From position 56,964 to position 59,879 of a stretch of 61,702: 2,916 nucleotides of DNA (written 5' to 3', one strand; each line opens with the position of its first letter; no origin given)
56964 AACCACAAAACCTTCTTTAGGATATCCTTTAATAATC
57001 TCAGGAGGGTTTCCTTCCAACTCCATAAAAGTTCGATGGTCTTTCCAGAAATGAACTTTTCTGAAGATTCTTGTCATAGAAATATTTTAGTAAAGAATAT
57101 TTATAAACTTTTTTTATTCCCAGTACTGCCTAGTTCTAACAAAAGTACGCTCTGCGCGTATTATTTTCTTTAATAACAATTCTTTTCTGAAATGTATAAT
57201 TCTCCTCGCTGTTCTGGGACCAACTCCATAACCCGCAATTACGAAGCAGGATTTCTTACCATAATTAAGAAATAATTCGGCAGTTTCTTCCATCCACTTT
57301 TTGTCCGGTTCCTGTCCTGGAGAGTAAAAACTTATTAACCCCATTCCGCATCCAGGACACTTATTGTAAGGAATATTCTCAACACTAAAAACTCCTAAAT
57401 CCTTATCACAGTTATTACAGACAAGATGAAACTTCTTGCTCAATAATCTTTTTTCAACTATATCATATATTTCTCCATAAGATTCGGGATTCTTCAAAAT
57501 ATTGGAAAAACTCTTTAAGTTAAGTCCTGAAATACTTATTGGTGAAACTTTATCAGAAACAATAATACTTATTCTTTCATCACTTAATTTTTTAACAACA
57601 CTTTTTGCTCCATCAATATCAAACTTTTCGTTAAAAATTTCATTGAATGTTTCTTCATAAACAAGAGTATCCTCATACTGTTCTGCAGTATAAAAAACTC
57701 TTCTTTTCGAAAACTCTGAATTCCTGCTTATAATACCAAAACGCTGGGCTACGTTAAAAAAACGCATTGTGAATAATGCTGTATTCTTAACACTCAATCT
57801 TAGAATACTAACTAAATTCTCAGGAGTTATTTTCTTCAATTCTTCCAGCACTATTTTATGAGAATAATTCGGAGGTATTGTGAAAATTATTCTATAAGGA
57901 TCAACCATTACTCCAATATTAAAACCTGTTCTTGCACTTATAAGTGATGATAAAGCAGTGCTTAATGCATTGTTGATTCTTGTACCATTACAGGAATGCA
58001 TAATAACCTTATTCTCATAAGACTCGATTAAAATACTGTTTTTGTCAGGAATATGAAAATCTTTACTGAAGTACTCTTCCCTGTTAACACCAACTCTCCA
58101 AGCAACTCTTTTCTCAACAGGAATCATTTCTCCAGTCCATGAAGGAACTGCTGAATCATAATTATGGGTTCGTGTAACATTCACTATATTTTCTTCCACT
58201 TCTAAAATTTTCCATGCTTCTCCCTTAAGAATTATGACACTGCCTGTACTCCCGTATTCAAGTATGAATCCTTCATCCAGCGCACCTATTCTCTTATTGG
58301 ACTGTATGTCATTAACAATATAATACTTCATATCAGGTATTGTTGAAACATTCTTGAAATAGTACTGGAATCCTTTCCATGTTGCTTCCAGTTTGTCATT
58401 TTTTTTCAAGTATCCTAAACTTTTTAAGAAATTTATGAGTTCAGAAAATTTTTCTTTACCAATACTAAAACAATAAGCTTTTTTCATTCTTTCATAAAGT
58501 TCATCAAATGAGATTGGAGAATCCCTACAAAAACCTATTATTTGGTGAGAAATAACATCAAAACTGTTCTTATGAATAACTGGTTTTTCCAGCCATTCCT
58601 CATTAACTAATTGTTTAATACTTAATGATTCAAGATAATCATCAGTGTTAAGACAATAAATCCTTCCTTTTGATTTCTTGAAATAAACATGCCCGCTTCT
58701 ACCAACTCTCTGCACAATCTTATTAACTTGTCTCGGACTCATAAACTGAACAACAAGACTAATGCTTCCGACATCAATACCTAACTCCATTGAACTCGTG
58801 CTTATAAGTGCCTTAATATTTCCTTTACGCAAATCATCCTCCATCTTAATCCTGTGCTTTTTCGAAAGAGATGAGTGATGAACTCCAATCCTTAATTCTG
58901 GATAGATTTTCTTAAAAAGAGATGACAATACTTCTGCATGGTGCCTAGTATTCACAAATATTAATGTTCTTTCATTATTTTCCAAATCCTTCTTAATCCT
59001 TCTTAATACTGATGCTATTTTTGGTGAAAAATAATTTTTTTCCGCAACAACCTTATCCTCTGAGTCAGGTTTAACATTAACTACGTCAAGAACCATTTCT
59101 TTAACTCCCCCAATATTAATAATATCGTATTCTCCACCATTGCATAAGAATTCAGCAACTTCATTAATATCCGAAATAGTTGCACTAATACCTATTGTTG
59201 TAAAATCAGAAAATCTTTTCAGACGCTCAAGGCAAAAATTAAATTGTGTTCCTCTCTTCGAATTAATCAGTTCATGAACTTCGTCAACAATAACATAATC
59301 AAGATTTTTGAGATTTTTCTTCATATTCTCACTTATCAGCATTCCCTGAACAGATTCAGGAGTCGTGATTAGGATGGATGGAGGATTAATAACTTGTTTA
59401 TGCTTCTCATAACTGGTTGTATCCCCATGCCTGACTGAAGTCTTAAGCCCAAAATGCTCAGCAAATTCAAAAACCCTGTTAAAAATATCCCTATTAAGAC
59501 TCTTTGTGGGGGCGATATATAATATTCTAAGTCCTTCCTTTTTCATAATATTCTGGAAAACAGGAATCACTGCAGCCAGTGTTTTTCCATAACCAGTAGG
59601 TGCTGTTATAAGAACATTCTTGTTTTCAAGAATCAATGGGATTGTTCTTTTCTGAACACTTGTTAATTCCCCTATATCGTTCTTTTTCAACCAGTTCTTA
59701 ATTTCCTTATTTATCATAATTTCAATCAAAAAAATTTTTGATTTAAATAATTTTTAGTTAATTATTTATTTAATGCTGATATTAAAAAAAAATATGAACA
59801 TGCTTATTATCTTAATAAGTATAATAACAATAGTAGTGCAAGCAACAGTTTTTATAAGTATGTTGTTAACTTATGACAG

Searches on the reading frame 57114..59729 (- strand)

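Call 8: search_protein_families(library=pfam, proteins=[window:57114-59729:-], max_evalue=0.001)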
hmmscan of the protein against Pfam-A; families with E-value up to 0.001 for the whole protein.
window:57114-59729:- (871 aa): 8 families
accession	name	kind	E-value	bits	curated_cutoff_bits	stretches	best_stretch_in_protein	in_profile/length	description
PF00270.35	DEAD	-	1.9e-42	145.2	26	1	23-189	1-165/167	DEAD/DEAH box helicase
PF08494.16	DEAD_assoc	-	2.3e-39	135.6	23.5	1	560-732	1-191/191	DEAD/H associated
PF00271.37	Helicase_C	-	6.1e-22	78.4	23.5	1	245-346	10-107/110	Helicase conserved C-terminal domain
PF04851.21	ResIII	-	3.4e-15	56.8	22.5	1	24-186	6-163/164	Type III restriction enzyme, res subunit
PF19306.5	WH_Lhr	-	3.9e-13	49.5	27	1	375-524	3-164/168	Large helicase-related protein, winged helix domain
PF13245.12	AAA_19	-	0.0002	22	25.1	1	26-154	1-102/134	AAA domain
PF22590.2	Cas3-like_C_2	-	0.00028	21.6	27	1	253-344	3-100/106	CRISPR-associated nuclease/helicase Cas3, C-terminal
PF00176.29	SNF2-rel_dom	-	0.00039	20.1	24.9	1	36-162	17-145/290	SNF2-related domain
